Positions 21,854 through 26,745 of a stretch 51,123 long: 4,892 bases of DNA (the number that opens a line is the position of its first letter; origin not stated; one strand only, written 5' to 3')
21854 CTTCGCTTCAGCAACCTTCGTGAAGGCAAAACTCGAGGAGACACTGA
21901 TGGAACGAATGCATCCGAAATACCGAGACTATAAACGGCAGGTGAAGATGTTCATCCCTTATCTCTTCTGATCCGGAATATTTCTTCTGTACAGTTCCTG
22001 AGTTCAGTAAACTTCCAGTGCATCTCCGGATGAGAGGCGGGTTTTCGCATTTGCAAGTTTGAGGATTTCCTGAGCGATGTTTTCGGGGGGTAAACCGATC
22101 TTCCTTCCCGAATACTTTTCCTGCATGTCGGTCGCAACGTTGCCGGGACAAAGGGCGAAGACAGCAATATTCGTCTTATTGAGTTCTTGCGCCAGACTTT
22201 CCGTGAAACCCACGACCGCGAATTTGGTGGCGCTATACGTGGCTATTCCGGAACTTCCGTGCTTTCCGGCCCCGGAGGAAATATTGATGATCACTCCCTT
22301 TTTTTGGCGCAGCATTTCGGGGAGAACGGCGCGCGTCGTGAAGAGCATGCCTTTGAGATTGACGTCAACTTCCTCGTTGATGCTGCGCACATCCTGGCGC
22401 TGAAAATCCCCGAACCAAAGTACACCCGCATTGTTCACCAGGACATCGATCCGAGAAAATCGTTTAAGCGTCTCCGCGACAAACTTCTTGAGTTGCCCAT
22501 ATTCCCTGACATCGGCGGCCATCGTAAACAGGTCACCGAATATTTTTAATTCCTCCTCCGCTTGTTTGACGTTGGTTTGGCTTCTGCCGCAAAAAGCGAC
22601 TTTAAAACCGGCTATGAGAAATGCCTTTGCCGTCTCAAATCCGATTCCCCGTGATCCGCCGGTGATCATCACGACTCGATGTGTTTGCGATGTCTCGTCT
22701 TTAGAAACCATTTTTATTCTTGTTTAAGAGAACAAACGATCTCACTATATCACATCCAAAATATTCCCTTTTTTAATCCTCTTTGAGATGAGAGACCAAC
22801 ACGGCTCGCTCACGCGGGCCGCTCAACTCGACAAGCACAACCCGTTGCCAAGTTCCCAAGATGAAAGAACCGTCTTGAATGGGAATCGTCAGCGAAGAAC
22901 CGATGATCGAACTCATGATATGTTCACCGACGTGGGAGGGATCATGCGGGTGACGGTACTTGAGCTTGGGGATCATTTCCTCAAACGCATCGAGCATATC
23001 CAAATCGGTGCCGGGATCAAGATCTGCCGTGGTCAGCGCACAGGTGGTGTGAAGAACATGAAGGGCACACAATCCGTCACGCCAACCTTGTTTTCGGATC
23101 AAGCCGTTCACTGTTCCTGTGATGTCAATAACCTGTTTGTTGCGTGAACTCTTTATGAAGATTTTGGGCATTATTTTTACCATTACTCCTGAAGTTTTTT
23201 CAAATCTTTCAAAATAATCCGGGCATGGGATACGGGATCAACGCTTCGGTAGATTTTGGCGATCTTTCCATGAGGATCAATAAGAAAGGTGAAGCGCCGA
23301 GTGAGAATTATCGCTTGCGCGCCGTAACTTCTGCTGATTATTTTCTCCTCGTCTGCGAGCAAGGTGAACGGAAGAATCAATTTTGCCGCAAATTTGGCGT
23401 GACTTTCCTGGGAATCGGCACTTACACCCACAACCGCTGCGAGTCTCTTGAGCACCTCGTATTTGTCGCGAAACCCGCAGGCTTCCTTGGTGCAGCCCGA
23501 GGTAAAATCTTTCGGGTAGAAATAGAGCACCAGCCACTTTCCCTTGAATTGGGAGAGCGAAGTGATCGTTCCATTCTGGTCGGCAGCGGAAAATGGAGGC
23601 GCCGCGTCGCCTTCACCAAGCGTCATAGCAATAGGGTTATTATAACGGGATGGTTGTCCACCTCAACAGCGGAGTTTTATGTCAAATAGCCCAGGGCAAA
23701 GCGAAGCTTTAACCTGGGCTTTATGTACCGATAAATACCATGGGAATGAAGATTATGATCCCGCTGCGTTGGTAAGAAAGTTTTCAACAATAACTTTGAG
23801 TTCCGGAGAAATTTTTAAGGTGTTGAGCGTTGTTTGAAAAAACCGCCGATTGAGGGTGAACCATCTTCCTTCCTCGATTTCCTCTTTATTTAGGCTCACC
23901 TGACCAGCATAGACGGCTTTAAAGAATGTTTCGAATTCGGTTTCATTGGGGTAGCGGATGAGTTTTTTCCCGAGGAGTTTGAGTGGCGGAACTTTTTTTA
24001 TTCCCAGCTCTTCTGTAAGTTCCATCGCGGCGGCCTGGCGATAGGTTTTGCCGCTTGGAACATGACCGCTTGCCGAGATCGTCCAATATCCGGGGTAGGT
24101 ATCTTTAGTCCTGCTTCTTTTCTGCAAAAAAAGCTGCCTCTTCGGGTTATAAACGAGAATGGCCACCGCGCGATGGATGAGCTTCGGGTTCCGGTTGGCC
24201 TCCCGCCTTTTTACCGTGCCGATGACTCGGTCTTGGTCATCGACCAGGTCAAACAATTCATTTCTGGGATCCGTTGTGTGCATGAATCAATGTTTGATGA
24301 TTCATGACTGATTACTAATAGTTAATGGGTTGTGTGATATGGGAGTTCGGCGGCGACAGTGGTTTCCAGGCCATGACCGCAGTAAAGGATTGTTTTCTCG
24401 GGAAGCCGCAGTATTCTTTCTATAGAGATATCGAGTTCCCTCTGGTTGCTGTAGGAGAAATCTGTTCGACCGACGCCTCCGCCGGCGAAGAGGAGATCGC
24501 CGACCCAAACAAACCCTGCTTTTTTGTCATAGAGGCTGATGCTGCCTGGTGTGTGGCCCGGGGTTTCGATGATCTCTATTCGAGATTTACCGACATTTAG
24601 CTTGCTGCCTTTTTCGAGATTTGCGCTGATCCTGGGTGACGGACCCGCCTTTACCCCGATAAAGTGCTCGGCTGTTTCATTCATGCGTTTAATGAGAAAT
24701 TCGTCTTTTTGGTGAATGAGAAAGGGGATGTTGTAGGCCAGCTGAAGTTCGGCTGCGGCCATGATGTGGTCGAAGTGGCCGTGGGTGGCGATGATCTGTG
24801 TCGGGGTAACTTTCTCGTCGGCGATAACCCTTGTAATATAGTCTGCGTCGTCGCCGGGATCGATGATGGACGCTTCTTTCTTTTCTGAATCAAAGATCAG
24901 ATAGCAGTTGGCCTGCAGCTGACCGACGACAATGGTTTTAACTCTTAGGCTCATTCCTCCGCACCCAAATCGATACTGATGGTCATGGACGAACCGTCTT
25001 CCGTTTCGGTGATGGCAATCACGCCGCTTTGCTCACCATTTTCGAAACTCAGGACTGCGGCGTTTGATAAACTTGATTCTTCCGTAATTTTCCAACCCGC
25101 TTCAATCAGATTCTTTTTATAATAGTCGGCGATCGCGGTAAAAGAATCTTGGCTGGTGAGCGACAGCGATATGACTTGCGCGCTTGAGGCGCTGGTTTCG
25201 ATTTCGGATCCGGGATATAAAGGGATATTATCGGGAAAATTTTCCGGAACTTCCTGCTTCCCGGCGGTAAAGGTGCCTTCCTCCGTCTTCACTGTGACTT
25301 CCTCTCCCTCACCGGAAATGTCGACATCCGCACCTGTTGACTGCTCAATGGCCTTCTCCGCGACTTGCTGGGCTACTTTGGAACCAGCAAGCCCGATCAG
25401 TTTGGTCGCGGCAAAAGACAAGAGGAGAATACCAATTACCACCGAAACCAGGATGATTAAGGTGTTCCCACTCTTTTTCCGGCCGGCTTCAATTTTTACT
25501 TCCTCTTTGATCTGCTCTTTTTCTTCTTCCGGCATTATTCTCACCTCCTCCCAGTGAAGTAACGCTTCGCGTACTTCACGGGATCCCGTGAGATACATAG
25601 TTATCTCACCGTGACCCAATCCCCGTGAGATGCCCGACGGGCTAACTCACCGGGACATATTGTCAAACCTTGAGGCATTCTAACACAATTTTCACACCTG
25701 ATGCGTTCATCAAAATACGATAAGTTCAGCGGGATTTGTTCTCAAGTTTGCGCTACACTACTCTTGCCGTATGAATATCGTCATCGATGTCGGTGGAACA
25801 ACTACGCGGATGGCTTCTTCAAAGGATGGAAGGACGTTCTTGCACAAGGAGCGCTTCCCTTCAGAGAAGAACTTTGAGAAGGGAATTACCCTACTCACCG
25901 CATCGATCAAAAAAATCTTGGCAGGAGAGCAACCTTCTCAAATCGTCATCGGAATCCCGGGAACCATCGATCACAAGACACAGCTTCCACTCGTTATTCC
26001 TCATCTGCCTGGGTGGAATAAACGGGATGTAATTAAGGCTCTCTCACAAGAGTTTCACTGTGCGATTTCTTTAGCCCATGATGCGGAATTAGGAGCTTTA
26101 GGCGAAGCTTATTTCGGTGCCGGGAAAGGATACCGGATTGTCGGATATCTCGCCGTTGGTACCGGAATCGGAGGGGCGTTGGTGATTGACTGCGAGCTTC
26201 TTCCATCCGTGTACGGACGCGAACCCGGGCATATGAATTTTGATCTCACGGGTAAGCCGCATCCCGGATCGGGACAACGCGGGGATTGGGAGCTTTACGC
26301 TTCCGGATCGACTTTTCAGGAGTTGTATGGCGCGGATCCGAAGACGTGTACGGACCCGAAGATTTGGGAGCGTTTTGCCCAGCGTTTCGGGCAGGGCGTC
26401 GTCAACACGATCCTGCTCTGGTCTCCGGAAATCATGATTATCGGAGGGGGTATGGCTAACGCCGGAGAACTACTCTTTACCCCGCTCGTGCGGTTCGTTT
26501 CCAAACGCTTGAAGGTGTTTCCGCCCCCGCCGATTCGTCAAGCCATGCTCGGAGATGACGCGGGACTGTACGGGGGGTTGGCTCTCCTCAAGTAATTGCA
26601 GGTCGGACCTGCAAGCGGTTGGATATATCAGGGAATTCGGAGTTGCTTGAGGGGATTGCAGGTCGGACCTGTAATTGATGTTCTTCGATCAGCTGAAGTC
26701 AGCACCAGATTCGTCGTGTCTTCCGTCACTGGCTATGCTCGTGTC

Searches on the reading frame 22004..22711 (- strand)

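Call 18: search_protein_families(library=pfam, proteins=[window:22004-22711:-])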
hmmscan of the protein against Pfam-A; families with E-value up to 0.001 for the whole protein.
window:22004-22711:- (235 aa): 3 families
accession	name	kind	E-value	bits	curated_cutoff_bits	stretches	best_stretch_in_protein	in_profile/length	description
PF00106.31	adh_short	-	3.5e-61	206.5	26.6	1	12-200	1-190/195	short chain dehydrogenase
PF13561.12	adh_short_C2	-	2.2e-38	132.6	27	1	21-203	6-187/236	Enoyl-(Acyl carrier protein) reductase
PF08659.16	KR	-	9.5e-11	42.4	22.6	1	14-182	3-168/180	KR domain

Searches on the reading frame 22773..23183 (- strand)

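Call 18: search_protein_families(library=pfam, proteins=[window:22773-23183:-])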
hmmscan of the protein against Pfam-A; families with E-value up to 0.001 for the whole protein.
window:22773-23183:- (136 aa): 1 family
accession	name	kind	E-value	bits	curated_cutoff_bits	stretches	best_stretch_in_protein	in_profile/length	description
PF01894.22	UPF0047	-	4.1e-31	108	27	1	20-130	1-115/117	Uncharacterised protein family UPF0047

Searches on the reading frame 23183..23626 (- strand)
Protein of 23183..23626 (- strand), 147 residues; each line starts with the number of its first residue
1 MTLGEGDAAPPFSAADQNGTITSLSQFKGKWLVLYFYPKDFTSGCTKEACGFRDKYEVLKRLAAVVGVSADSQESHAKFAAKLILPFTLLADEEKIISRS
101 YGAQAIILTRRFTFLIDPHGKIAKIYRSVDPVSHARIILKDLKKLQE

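Call 18: search_protein_families(library=pfam, proteins=[window:23183-23626:-])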
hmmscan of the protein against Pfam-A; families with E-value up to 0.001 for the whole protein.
window:23183-23626:- (147 aa): 2 families
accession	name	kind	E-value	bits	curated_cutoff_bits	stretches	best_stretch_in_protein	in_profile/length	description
PF00578.27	AhpC-TSA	-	4.6e-36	123.9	26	1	6-124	2-123/124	AhpC/TSA family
PF08534.16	Redoxin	-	4.1e-21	75.8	26.6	1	5-133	2-142/148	Redoxin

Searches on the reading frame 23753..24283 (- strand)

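Call 18: search_protein_families(library=pfam, proteins=[window:23753-24283:-])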
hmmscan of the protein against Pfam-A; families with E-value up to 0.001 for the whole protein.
window:23753-24283:- (176 aa): 1 family
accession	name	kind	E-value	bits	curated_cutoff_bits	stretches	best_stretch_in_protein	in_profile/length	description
PF00293.34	NUDIX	-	3.6e-19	69.5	21.1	1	37-145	3-116/134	NUDIX domain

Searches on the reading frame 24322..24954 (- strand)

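Call 18: search_protein_families(library=pfam, proteins=[window:24322-24954:-])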
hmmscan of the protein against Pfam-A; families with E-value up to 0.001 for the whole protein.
window:24322-24954:- (210 aa): 2 families
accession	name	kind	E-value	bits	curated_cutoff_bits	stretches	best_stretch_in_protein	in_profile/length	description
PF00753.33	Lactamase_B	-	6.1e-26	92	22.7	1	11-194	2-196/196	Metallo-beta-lactamase superfamily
PF19583.5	ODP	-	3.1e-09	37.4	27.2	1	13-157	1-139/194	ODP family beta lactamase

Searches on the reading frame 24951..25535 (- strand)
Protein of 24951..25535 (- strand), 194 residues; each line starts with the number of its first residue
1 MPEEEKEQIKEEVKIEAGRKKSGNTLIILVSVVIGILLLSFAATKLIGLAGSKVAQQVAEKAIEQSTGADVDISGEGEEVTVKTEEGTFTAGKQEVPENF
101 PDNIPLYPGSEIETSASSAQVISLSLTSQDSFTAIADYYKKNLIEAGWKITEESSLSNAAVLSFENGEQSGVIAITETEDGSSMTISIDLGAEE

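Call 18: search_protein_families(library=pfam, proteins=[window:24951-25535:-])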
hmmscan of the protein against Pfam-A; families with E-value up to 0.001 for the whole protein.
window:24951-25535:- (194 aa): 0 families

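Call 26: find_homologous_proteins(query=window:24951-25535:-)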
Query window:24951-25535:- (194 aa): 3 proteins with E <= 0.001 among 466 candidates.
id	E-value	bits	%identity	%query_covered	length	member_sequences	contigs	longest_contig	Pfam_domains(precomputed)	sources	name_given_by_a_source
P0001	1.9e-110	384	99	100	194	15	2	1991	PF27226.1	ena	-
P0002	1.8e-48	183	49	98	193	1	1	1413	PF27226.1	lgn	-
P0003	2.9e-37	146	40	95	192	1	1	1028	PF27226.1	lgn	-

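Call 27: find_encoding_contigs(protein=P0002, flank=3000)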
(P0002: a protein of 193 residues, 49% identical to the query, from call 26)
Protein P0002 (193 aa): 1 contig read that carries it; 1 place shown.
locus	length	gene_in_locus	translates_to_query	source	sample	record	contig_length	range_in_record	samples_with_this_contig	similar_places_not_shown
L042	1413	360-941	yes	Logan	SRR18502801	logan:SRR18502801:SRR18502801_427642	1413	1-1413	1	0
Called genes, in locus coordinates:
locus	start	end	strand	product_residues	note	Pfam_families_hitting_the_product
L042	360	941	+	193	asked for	PF27226:AF_1845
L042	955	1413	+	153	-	?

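Call 28: find_encoding_contigs(protein=P0003, flank=3000)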
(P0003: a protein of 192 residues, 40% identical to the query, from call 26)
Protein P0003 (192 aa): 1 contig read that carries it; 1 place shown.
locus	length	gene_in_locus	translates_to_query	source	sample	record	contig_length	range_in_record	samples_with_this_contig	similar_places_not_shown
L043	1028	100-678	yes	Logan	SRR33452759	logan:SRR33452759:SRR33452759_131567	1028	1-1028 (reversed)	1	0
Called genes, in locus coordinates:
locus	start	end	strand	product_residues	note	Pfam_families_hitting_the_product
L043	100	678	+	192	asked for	PF27226:AF_1845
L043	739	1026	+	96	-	?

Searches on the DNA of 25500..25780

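Call 17: search_rna_families(source=window, start=25500, end=25780, threshold=evalue, max_evalue=10, show_alignments=3)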
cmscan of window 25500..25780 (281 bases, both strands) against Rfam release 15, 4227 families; matches with E-value up to 10: 2.
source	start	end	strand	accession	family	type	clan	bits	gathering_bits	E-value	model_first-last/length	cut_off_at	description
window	25665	25749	+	RF02408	snoR124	Gene; snRNA; snoRNA; CD-box;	-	17.9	70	3.2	1-77/77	no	Small nucleolar RNA snoR124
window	25525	25636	+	RF02344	ar14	Gene; sRNA;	-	12.5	58.8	3.5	1-123/123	no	Alphaproteobacterial ar14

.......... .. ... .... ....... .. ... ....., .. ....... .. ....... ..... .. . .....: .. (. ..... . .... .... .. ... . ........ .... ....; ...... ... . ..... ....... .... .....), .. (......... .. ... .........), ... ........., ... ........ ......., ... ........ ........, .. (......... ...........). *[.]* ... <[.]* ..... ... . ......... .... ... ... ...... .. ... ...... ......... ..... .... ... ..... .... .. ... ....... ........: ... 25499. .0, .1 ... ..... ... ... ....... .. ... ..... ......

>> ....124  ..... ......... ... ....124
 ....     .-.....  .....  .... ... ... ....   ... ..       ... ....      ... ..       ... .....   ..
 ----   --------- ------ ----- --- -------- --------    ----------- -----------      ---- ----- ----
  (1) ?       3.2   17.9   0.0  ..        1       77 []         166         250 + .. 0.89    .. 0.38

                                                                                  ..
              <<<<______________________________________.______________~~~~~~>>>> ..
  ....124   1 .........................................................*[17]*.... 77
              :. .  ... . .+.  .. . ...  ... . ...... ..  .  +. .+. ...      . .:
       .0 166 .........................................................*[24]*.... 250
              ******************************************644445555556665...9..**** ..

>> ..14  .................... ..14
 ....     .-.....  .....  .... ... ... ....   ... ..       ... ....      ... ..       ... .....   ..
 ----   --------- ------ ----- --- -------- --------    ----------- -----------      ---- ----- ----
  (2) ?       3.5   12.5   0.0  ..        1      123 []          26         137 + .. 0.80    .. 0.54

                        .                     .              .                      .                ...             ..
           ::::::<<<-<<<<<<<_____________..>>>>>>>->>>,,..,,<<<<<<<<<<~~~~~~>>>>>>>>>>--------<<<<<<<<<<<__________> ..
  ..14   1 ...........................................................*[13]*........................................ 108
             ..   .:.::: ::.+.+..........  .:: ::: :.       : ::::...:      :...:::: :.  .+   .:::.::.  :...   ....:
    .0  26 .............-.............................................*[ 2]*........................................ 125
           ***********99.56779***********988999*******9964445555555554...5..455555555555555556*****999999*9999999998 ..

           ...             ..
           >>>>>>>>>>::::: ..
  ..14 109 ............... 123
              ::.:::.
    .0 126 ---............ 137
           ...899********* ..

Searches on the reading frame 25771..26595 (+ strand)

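Call 18: search_protein_families(library=pfam, proteins=[window:25771-26595:+])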
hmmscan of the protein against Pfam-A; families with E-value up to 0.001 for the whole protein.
window:25771-26595:+ (274 aa): 2 families
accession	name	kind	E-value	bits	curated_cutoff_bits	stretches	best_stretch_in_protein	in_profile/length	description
PF00480.26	ROK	-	1.5e-39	136.7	22.9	1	3-273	2-291/294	ROK family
PF02685.22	Glucokinase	-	2.6e-06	27.1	22.1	0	4-69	2-68/314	Glucokinase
